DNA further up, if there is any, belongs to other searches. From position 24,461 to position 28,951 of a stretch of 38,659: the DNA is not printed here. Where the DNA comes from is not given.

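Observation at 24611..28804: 1397-aa protein made of about 27 near-identical 40-residue Trp-rich tandem repeats, a repeat family I cannot place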

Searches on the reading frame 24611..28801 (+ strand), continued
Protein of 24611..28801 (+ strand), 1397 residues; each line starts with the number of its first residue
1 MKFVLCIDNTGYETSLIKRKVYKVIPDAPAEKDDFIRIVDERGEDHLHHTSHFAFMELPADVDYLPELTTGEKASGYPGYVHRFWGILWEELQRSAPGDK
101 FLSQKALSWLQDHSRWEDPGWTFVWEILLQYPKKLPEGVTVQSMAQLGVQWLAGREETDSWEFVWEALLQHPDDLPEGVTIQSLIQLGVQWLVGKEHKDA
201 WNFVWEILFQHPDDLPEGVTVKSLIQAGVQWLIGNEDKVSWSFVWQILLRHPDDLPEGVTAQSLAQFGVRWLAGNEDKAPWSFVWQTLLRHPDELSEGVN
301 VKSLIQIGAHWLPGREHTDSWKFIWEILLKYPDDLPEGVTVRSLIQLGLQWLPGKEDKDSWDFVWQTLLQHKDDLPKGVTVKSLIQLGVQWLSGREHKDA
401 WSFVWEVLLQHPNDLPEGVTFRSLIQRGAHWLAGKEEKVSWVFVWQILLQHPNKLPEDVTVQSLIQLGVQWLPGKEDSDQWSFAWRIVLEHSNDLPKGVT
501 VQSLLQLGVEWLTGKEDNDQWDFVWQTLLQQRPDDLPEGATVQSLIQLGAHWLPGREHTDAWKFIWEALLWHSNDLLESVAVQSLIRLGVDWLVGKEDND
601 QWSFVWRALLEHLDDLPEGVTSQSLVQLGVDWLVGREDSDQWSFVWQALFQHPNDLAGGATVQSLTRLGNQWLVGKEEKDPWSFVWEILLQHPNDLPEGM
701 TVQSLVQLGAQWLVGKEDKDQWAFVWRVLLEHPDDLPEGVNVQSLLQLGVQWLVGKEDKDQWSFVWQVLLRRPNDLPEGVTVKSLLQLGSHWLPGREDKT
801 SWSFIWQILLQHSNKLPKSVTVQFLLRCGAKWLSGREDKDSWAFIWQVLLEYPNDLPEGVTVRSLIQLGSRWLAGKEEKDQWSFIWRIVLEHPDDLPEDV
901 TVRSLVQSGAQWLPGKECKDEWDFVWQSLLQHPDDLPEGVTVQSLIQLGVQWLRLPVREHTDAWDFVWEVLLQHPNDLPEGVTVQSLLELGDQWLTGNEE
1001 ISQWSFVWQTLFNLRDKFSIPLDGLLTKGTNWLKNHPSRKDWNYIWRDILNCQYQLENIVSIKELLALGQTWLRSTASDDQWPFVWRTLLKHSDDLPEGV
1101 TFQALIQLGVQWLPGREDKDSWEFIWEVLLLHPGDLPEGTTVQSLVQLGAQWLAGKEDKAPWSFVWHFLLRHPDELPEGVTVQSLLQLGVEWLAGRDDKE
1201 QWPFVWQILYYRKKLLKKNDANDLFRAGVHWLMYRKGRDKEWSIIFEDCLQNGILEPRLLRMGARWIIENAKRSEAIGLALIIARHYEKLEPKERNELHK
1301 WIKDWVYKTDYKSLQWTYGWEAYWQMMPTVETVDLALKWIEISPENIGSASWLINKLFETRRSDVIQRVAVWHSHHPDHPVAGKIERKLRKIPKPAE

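Call 58: find_encoding_contigs(protein=P0004, flank=8000, max_places=2)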
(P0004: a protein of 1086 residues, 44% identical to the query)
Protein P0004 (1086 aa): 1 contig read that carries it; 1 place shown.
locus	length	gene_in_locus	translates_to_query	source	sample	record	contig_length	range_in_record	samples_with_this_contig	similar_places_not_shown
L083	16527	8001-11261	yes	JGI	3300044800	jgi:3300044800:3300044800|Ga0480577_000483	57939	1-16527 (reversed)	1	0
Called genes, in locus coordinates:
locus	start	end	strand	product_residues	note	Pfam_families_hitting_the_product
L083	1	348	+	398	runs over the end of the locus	PF12679:ABC2_membrane_2, PF12698:ABC2_membrane_3, PF01061:ABC2_membrane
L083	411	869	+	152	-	PF00293:NUDIX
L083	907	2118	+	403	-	PF02441:Flavoprotein, PF04127:DFP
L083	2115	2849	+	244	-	PF00149:Metallophos, PF12850:Metallophos_2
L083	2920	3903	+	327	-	PF14257:DUF4349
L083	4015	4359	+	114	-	PF01527:HTH_Tnp_1 (weak), PF13518:HTH_28, PF13551:HTH_29 (weak)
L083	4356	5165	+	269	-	PF13276:HTH_21, PF00665:rve, PF13683:rve_3, PF13333:rve_2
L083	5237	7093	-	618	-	PF00009:GTP_EFTU, PF22042:EF-G_D2 (weak), PF03144:GTP_EFTU_D2, PF14492:EFG_III (faint), PF00679:EFG_C, PF21018:BipA_C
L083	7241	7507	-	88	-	-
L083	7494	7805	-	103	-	PF04014:MazE_antitoxin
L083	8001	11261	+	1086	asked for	PF13676:TIR_2, PF25199:nSTAND_NTPase5 (weak)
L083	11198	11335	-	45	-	-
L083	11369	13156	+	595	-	PF03193:RsgA_GTPase (faint), PF00005:ABC_tran, PF02463:SMC_N (faint), PF13401:AAA_22 (faint), PF13304:AAA_21 (weak), PF12848:ABC_tran_Xtn, PF00005:ABC_tran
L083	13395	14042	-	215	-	PF03006:HlyIII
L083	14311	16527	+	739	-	?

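Call 59: find_encoding_contigs(protein=P0003, flank=8000, max_places=2)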
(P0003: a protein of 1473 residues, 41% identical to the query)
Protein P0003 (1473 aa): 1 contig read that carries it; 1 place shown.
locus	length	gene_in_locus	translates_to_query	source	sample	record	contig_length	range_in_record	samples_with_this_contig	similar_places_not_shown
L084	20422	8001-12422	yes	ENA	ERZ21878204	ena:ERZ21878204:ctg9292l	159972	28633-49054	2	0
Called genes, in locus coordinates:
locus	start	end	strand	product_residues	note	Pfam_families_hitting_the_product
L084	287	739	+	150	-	PF22811:Zn_ribbon_NrdR, PF03477:ATP-cone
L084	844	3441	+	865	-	PF00317:Ribonuc_red_lgN, PF02867:Ribonuc_red_lgC, PF12637:TSCPD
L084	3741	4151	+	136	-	-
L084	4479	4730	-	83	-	-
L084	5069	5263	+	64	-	-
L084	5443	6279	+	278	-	PF12746:GNAT_acetyltran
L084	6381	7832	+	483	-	PF04851:ResIII, PF00270:DEAD, PF00271:Helicase_C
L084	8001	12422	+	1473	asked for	PF13676:TIR_2, PF25199:nSTAND_NTPase5 (weak)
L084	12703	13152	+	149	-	PF02381:MraZ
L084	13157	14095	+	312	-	PF01795:Methyltransf_5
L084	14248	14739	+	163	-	-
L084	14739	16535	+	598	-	PF03717:PBP_dimer, PF00905:Transpeptidase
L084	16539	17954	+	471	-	PF01225:Mur_ligase (weak), PF08245:Mur_ligase_M, PF02875:Mur_ligase_C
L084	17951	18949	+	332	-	PF00953:Glycos_transf_4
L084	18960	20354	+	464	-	PF21799:MurD-like_N, PF08245:Mur_ligase_M, PF02875:Mur_ligase_C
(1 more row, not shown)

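Call 80: find_related_loci(query=window:24611-28801:+, collection=viral_contigs, flank=4000)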
Query window:24611-28801:+ (1397 aa) in viral_contigs; peptide patterns used: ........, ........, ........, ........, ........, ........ (x = any residue, [..] = any of these).
No stretch of DNA in the collection matches any of the patterns.

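Call 91: find_encoding_contigs(protein=P0013, flank=4000, max_places=2)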
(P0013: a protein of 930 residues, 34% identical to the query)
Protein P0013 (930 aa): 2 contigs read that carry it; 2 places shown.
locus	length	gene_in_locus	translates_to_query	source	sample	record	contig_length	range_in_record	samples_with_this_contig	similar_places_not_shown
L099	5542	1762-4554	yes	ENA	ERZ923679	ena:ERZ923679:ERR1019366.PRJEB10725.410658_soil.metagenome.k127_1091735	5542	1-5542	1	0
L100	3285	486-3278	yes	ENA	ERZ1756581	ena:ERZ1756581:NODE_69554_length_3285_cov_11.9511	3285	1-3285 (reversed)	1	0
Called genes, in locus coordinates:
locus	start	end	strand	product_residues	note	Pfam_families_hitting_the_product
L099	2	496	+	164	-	?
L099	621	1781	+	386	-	PF25199:nSTAND_NTPase5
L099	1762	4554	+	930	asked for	-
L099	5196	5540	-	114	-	?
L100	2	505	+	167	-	?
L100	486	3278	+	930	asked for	-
